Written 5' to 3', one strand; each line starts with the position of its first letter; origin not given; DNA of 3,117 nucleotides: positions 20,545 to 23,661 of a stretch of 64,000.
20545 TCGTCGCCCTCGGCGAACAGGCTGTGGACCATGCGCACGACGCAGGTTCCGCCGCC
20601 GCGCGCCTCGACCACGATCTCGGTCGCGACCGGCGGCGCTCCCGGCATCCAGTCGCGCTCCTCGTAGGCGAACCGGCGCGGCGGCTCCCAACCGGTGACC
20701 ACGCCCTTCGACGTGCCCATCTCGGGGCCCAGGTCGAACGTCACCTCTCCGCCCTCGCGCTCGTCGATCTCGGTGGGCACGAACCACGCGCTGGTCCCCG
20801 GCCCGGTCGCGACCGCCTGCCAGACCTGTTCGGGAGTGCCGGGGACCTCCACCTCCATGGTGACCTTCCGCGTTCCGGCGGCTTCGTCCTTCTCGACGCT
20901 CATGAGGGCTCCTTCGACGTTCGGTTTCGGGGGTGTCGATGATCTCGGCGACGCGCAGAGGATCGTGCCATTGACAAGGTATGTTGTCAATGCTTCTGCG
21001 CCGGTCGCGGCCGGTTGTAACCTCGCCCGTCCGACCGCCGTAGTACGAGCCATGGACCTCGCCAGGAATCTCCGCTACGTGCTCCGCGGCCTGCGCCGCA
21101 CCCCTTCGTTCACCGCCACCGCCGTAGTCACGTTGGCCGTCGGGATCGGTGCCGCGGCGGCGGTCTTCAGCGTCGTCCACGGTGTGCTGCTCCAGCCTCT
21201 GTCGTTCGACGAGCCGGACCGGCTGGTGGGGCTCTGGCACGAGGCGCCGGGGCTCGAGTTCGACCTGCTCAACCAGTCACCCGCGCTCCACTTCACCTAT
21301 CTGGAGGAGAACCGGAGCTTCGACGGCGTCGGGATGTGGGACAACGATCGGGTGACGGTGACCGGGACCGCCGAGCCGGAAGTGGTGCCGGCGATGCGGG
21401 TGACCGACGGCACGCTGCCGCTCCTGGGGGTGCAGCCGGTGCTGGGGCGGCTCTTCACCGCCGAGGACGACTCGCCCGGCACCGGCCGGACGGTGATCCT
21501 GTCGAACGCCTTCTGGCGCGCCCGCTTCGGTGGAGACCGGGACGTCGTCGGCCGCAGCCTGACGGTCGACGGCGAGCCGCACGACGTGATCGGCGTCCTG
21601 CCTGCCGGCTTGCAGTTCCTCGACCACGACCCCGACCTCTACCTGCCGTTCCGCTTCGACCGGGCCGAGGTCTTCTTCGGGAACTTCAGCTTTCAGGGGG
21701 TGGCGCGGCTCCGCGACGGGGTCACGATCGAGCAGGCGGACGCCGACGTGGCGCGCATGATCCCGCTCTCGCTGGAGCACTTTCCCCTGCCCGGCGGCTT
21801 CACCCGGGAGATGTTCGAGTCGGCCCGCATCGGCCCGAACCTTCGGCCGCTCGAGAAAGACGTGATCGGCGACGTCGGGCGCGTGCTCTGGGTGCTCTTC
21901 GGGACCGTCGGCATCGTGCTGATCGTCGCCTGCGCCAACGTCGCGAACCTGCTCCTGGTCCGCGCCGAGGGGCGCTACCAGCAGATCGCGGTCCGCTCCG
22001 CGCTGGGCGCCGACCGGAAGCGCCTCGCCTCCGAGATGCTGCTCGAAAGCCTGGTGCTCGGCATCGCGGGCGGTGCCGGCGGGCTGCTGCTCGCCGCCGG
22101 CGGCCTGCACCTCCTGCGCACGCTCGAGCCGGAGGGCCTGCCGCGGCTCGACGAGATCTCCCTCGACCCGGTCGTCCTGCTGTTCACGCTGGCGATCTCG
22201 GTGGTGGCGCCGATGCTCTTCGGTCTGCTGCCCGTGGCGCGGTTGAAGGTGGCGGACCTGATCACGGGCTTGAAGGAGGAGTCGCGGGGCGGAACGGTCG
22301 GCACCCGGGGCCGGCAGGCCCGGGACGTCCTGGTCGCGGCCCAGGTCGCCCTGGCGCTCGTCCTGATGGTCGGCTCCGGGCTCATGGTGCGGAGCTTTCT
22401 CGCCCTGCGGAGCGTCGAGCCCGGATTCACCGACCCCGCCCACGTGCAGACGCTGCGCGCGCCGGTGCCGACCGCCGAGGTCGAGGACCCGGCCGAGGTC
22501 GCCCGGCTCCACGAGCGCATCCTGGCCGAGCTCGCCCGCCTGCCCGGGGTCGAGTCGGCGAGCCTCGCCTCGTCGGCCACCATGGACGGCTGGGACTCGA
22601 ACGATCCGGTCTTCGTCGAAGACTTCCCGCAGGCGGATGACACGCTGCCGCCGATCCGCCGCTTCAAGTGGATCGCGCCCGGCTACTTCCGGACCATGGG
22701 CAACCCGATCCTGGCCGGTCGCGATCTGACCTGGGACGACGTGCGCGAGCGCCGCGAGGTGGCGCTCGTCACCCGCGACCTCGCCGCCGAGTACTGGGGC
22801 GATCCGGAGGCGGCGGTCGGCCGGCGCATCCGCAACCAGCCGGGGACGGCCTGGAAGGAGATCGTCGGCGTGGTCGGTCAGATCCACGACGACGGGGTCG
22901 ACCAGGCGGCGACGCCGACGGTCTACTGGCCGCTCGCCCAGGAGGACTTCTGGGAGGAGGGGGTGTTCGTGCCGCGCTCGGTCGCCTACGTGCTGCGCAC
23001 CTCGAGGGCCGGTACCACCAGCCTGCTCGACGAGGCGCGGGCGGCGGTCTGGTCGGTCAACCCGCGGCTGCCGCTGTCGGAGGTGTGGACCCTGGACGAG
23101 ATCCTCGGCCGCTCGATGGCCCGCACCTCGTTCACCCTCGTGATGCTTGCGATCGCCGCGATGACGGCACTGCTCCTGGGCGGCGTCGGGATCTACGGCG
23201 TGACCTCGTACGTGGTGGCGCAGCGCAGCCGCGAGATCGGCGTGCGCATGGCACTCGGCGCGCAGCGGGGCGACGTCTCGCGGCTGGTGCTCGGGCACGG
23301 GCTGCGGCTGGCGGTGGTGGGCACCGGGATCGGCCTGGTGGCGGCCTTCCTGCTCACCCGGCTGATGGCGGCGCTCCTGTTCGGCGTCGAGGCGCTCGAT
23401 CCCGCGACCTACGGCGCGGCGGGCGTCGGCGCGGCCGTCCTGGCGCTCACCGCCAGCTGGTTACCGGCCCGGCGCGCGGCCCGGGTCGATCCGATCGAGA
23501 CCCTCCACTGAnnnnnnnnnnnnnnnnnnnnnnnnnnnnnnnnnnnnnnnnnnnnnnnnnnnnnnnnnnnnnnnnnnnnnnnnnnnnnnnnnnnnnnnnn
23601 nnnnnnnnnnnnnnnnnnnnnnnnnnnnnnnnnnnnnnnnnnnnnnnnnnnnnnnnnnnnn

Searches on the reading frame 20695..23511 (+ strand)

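Call 55: search_protein_families(library=pfam, proteins=[window:20695-23511:+], max_evalue=0.0001)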
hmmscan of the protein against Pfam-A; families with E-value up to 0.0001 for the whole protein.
window:20695-23511:+ (938 aa): 2 families
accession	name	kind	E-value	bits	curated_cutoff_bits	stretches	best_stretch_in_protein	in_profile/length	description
PF12704.14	MacB_PCD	-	2e-31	110.3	27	2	140-353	1-205/207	MacB-like periplasmic core domain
PF02687.27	FtsX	-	5.3e-29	101.2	25.5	2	820-933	2-120/120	FtsX-like permease C-terminal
